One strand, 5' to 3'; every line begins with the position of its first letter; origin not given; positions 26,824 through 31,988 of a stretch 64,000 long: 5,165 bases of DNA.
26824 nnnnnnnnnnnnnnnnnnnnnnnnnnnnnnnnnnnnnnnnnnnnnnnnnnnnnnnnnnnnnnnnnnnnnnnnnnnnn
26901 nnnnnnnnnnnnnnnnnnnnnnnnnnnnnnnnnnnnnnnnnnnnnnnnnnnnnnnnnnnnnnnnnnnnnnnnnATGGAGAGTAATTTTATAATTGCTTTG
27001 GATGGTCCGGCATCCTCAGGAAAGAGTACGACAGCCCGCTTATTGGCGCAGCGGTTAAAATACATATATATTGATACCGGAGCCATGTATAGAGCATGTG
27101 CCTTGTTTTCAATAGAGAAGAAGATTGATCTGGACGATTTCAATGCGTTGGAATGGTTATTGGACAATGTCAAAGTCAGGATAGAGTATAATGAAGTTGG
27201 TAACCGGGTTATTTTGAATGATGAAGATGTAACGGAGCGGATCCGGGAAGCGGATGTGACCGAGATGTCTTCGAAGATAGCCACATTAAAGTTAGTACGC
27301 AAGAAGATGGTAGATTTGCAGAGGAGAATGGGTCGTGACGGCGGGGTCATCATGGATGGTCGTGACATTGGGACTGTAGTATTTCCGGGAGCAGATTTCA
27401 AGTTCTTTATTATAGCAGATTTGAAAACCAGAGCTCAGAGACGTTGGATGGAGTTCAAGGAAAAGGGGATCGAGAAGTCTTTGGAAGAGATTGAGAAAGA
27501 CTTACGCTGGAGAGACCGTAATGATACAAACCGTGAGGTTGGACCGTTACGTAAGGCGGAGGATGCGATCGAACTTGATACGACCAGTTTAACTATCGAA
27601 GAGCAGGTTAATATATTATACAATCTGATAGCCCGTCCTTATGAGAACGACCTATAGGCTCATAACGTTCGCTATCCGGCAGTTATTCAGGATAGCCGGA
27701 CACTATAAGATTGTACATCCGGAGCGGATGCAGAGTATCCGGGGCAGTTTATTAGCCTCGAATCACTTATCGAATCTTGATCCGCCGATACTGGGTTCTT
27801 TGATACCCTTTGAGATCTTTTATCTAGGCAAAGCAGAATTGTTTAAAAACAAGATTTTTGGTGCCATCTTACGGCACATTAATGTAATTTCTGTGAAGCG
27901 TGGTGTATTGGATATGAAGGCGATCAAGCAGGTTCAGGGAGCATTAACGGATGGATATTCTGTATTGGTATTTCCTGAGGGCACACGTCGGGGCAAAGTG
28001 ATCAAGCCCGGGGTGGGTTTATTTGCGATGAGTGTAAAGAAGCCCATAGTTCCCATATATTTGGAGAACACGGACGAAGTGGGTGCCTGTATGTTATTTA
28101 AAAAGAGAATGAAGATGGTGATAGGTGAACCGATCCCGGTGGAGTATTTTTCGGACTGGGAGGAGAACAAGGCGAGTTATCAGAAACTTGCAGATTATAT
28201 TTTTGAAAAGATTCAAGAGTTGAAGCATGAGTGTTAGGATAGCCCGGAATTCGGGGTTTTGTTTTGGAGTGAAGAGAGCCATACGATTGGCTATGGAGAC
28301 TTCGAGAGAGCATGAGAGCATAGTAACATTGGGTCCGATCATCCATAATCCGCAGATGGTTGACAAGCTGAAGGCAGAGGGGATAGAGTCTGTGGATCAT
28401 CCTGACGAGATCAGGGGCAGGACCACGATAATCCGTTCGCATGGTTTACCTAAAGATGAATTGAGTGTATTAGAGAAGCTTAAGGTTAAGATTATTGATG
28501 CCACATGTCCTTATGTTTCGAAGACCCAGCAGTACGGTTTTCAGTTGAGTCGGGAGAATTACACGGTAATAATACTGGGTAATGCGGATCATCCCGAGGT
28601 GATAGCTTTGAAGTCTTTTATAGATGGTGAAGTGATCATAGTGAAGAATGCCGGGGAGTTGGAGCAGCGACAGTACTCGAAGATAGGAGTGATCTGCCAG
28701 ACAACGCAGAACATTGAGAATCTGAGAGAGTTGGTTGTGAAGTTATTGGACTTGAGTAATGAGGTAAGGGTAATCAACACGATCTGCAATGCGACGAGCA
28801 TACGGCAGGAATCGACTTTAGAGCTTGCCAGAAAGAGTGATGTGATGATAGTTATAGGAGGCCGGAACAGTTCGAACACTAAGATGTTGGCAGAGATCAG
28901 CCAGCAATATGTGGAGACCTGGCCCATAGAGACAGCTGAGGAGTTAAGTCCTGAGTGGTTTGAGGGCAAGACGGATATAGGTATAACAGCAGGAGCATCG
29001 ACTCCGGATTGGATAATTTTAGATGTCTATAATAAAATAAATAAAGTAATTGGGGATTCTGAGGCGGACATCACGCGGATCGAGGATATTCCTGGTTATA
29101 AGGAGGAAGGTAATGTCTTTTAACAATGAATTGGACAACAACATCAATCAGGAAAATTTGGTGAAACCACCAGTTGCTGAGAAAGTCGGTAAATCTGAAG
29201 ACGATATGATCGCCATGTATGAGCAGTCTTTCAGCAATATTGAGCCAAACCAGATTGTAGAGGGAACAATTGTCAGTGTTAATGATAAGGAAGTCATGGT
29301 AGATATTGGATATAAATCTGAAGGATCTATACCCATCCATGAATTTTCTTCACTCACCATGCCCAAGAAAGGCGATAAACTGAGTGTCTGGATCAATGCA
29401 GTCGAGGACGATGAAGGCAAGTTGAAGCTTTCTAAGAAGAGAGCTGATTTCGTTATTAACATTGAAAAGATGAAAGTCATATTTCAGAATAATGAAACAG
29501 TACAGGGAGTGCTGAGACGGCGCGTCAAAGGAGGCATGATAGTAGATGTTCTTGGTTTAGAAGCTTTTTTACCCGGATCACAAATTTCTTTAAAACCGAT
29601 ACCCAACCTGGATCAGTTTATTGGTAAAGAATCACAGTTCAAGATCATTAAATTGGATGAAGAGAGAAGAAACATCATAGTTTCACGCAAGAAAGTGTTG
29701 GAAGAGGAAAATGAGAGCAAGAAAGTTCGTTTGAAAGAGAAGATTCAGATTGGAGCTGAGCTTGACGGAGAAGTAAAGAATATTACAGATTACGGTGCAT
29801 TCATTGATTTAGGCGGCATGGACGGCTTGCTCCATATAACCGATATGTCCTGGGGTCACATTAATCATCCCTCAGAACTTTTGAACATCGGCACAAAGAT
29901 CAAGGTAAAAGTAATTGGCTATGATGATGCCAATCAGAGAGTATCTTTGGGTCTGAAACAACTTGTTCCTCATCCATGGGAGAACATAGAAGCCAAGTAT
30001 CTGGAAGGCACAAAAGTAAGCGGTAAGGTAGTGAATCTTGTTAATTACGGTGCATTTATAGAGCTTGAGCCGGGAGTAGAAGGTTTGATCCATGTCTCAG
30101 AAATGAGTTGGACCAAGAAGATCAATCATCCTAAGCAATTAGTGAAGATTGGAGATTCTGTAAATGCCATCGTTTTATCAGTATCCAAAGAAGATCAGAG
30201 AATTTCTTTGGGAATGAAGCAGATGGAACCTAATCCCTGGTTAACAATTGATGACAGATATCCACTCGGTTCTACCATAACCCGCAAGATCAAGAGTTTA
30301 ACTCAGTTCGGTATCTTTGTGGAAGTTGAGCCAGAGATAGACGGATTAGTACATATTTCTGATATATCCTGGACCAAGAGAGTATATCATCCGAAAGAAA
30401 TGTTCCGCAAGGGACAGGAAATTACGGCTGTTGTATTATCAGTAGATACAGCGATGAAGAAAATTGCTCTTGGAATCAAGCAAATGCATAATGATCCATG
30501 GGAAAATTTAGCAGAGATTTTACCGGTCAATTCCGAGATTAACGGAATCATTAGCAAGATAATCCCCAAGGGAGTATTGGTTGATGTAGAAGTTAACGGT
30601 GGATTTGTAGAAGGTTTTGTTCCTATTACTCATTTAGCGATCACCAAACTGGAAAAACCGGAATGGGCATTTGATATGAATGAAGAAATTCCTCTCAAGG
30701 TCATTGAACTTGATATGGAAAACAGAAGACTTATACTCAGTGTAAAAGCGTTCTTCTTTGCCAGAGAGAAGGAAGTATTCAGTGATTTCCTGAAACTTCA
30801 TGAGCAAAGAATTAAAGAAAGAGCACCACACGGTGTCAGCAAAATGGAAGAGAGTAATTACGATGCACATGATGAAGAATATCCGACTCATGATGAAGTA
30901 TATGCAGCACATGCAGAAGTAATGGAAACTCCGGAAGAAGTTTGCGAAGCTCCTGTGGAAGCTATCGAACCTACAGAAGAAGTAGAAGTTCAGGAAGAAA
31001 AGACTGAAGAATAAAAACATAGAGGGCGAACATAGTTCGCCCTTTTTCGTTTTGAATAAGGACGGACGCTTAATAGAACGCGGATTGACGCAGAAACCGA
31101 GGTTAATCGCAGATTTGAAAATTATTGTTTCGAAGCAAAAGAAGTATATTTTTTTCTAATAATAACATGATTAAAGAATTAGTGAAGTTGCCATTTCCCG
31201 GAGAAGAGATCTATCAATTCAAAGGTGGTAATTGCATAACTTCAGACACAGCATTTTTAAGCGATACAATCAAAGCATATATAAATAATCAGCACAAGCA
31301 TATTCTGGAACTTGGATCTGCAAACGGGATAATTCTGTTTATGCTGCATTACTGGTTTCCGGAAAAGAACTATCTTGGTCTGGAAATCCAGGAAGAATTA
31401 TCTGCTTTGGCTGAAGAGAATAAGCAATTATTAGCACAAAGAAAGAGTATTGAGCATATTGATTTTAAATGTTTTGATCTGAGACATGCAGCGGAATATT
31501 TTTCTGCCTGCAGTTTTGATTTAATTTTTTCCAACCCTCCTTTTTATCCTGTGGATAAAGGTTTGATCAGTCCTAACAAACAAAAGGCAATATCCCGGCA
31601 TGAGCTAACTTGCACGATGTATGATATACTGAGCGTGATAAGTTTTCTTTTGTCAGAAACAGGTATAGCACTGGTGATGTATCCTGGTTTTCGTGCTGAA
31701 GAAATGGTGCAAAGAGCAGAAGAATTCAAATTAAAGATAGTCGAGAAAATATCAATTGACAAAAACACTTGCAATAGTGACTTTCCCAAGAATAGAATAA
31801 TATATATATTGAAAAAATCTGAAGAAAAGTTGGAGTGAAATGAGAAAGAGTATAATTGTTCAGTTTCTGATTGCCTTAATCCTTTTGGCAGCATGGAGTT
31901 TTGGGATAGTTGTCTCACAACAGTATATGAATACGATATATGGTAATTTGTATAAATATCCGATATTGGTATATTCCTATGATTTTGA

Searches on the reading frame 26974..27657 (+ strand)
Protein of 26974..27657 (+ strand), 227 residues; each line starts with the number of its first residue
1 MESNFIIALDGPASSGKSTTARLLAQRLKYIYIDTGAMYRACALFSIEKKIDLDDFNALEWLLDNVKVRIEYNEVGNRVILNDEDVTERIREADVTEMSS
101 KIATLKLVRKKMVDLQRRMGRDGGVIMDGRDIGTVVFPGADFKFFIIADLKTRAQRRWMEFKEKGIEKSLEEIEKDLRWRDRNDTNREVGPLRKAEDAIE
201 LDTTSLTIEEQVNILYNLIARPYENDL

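Call 101: search_protein_families(library=pfam, proteins=[window:26974-27657:+], max_evalue=0.00001)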
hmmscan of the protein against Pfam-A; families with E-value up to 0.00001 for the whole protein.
window:26974-27657:+ (227 aa): 2 families
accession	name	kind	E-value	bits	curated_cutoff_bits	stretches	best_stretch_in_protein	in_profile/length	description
PF02224.24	Cytidylate_kin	-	2.1e-71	240.5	26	1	7-219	1-209/211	Cytidylate kinase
PF13189.12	Cytidylate_kin2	-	6e-09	36.8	28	1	6-175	1-148/176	Cytidylate kinase-like family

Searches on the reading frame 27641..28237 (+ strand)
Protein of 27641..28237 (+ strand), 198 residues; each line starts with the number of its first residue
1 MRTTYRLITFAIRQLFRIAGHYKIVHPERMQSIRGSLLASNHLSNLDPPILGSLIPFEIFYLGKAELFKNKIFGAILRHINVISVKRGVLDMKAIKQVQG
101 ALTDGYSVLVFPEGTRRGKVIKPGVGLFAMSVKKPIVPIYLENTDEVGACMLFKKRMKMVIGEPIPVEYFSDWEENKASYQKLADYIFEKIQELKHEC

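Call 101: search_protein_families(library=pfam, proteins=[window:27641-28237:+], max_evalue=0.00001)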
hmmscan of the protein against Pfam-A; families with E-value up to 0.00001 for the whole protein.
window:27641-28237:+ (198 aa): 1 family
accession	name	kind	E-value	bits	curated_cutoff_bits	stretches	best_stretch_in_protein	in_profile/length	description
PF01553.26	Acyltransferase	-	1.9e-18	67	23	1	25-141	5-131/132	Acyltransferase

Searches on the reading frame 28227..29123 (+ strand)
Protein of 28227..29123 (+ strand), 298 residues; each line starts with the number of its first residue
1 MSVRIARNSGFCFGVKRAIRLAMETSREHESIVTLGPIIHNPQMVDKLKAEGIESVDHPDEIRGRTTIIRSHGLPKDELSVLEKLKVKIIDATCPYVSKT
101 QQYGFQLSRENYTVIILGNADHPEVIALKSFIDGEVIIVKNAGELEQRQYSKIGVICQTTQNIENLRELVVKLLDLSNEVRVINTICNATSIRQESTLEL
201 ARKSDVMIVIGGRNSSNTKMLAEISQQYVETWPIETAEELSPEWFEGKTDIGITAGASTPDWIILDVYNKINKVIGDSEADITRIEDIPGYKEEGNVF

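Call 101: search_protein_families(library=pfam, proteins=[window:28227-29123:+], max_evalue=0.00001)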
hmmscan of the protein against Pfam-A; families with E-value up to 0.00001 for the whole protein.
window:28227-29123:+ (298 aa): 1 family
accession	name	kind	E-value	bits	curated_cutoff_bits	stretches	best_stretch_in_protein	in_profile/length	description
PF02401.23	LYTB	-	7.4e-89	298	24.5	1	3-271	1-266/267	LytB protein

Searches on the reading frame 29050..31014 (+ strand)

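Call 41: search_protein_families(library=pfam, proteins=[window:29050-31014:+], max_evalue=0.00001)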
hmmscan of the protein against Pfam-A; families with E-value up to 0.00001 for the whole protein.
window:29050-31014:+ (654 aa): 3 families
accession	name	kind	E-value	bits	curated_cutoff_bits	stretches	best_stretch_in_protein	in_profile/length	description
PF00575.29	S1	-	2.6e-89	294.1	22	6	231-303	1-74/74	S1 RNA binding domain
PF23459.1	S1_RRP5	-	5e-23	81.9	27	0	317-384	1-67/72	RRP5 S1 domain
PF21710.3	Spt6_S1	-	4.3e-09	37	27.5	0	407-474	17-84/91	Spt6, S1/OB domain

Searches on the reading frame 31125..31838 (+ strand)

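Call 101: search_protein_families(library=pfam, proteins=[window:31125-31838:+], max_evalue=0.00001)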
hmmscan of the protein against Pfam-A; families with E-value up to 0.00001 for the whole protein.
window:31125-31838:+ (237 aa): 1 family
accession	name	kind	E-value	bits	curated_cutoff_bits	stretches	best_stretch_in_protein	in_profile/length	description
PF13847.12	Methyltransf_31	-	1.2e-07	31.9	27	1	56-188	3-113/145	Methyltransferase domain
